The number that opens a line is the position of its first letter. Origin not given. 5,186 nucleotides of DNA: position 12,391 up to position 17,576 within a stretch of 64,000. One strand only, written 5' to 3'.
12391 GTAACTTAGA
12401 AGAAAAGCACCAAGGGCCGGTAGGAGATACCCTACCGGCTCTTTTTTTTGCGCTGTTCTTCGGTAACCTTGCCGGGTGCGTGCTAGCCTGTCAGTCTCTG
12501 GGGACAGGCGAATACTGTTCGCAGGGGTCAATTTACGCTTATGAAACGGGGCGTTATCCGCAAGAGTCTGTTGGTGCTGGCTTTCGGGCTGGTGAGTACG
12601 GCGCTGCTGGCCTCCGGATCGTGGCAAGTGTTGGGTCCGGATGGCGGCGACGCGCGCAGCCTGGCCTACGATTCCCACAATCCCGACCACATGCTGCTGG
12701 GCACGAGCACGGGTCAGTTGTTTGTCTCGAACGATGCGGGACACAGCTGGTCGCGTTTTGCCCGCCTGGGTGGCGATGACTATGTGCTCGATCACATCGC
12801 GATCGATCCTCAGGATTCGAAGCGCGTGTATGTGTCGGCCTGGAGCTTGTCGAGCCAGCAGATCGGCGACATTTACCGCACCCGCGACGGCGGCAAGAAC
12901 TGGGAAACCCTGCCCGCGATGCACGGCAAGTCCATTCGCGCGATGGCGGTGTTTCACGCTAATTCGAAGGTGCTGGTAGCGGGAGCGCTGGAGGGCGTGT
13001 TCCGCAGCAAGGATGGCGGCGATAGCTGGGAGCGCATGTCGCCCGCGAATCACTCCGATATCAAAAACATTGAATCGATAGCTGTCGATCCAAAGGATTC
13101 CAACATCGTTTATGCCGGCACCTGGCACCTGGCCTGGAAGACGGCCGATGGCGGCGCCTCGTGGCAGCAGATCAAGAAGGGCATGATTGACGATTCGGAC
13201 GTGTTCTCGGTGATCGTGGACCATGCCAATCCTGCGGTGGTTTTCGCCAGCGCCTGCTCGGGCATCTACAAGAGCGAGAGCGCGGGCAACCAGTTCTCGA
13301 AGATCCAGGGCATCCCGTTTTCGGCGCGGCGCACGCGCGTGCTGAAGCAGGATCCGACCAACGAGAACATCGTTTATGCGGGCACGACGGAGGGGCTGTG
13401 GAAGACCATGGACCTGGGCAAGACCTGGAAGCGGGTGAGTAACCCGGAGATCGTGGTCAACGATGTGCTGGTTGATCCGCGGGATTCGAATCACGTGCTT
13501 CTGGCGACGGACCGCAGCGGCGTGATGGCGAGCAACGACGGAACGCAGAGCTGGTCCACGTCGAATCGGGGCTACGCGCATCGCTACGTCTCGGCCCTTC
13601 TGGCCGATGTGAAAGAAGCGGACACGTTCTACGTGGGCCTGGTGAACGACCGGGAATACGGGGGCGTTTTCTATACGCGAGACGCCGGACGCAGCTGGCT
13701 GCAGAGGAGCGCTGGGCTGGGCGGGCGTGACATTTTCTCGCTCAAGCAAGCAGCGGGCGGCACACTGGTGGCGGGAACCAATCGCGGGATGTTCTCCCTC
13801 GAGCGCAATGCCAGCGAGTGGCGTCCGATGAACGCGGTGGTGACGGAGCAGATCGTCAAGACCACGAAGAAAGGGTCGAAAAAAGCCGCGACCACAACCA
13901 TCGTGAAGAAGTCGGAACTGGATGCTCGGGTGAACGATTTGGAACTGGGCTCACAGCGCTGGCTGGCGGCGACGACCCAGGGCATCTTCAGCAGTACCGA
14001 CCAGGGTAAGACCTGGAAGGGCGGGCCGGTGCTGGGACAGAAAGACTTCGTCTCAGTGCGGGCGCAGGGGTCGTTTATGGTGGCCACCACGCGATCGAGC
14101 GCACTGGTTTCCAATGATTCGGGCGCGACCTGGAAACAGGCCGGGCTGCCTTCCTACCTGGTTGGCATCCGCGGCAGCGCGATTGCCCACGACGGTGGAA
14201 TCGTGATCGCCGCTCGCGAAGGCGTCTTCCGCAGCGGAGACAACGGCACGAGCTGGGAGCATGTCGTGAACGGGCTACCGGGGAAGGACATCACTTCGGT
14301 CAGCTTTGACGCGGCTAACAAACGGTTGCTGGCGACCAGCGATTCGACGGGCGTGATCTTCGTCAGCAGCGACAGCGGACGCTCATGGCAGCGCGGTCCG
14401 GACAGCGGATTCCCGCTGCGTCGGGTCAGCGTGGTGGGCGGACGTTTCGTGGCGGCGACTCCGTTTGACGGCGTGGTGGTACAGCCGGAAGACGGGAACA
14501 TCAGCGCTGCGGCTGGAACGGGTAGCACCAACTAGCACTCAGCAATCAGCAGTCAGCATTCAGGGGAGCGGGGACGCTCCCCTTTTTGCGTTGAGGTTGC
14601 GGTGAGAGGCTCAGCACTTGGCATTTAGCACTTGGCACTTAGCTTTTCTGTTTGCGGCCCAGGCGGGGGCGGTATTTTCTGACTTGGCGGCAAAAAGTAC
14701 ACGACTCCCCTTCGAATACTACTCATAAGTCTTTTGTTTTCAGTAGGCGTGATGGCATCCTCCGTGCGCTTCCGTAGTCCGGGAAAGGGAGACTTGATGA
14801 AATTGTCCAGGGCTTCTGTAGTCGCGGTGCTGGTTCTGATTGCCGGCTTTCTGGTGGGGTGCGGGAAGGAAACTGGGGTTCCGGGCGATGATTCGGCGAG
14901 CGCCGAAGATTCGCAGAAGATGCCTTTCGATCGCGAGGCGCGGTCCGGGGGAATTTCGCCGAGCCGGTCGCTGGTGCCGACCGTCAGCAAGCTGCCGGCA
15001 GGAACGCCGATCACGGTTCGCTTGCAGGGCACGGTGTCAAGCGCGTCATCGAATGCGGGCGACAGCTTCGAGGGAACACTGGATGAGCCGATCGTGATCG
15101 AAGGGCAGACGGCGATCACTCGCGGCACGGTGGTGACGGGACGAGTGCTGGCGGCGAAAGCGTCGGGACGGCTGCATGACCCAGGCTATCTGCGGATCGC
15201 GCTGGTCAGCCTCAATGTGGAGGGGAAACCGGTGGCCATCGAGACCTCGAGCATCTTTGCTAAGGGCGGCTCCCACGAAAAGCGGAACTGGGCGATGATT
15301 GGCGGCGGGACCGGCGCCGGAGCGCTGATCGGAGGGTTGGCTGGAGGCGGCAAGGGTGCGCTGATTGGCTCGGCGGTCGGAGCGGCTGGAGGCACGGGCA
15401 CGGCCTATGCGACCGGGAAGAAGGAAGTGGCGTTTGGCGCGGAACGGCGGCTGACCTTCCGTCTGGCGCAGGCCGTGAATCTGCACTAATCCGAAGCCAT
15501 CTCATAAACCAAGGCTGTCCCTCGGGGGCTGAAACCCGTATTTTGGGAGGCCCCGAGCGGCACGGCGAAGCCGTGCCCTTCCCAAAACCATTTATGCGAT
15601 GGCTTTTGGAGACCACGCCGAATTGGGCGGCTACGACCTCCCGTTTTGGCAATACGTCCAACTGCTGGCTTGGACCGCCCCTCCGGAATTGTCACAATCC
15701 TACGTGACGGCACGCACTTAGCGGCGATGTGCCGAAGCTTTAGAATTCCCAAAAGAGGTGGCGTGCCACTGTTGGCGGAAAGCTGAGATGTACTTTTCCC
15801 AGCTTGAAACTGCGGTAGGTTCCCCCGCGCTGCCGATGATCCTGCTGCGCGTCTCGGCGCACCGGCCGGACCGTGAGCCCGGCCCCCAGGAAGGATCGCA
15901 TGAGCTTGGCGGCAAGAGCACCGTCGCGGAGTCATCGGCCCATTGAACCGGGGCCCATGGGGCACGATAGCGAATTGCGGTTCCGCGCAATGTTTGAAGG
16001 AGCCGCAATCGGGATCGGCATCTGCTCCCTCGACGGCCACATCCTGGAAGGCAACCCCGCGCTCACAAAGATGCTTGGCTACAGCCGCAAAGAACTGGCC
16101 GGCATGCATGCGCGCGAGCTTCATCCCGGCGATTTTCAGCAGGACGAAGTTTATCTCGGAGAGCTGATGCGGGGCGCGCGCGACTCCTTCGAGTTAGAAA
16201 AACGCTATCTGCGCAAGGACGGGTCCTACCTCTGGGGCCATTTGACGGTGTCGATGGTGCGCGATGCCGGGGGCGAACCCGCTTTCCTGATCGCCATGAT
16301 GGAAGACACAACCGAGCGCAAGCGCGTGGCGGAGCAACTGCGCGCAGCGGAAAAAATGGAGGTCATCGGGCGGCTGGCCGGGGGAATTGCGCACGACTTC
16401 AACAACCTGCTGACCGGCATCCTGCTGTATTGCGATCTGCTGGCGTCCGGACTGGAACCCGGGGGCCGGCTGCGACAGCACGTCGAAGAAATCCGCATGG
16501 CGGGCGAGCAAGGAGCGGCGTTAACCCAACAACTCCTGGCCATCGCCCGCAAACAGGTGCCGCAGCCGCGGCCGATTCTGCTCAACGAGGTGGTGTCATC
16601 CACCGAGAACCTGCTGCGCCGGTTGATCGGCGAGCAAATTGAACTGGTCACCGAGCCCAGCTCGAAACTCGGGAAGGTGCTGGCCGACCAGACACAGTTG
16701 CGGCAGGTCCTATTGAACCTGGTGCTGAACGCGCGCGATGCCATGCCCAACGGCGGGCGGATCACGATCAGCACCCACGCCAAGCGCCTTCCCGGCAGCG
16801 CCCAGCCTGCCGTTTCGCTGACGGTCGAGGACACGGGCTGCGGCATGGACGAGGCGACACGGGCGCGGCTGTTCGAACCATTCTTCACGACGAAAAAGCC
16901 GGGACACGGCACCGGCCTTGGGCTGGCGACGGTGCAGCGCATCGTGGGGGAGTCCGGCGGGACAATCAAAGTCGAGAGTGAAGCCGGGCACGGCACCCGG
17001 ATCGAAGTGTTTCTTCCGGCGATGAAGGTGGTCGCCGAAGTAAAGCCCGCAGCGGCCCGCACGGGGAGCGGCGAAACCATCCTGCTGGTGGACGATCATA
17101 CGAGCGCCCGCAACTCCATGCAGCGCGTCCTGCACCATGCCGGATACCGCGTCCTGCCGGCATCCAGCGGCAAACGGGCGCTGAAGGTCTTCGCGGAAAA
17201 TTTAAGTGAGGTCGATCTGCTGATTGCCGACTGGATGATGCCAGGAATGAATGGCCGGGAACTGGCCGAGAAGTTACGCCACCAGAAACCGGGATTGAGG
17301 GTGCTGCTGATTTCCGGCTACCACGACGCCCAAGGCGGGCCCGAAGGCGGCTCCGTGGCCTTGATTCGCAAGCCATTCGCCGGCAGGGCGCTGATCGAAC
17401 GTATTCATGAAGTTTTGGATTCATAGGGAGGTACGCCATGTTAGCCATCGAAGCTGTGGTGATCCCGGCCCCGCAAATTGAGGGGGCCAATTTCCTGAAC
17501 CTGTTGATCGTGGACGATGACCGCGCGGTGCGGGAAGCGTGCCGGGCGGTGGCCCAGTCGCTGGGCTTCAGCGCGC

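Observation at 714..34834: Family of intergenic 7-nt tandem-repeat arrays, often paired as inverted arrays forming ~30-bp hairpins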

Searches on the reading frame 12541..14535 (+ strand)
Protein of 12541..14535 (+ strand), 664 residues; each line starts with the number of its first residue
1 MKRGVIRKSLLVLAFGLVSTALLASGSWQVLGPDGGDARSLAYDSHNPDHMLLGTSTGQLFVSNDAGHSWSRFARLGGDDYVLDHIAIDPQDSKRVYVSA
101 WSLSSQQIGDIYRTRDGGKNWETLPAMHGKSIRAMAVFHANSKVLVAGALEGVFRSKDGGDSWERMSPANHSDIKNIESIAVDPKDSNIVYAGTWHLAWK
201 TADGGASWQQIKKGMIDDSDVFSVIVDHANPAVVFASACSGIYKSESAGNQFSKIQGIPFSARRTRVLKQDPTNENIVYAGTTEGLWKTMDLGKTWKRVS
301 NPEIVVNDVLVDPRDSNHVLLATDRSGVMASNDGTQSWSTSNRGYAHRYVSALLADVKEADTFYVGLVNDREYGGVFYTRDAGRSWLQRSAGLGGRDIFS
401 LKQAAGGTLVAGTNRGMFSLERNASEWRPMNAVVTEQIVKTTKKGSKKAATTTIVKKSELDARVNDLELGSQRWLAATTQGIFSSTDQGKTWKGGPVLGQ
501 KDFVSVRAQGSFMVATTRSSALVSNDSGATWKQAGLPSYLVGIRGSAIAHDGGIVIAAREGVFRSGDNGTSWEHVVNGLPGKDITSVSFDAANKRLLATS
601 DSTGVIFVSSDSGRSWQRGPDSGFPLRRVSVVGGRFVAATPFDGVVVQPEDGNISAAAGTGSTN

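Call 9: find_encoding_contigs(protein=window:12541-14535:+, flank=10000, max_places=6)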
Protein window:12541-14535:+ (664 aa): 1 contig read that carries it; 1 place shown.
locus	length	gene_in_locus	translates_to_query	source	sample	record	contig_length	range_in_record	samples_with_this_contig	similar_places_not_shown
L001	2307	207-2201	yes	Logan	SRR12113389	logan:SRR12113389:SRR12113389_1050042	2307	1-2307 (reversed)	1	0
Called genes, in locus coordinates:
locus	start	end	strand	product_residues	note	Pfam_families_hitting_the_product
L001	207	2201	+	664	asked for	PF14870:PSII_BNR (faint), PF15902:Sortilin-Vps10 (weak), PF02012:BNR (faint), PF15902:Sortilin-Vps10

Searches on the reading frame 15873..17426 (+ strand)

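Call 76: search_protein_families(library=pfam, proteins=[window:15873-17426:+], max_evalue=0.00001)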
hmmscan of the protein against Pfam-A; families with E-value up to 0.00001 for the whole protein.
window:15873-17426:+ (517 aa): 7 families
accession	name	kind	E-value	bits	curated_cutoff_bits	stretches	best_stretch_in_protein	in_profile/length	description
PF02518.31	HATPase_c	-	2.6e-27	95.9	26.4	1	272-383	2-109/111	Histidine kinase-, DNA gyrase B-, and HSP90-like ATPase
PF00072.30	Response_reg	-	2e-19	70.2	30.2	1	403-511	1-110/111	Response regulator receiver domain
PF13426.13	PAS_9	-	5.2e-17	62.4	27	1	47-148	3-103/103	PAS domain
PF00989.32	PAS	-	3.4e-13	50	22.6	1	36-145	2-112/113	PAS fold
PF08448.16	PAS_4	-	1.9e-12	47.8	23.1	1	45-151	5-110/110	PAS fold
PF08447.18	PAS_3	-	7.6e-10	39.4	25.6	1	60-141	4-87/89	PAS fold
PF00512.31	HisKA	-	2.2e-08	34.5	26.9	1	166-228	3-64/66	His Kinase A (phospho-acceptor) domain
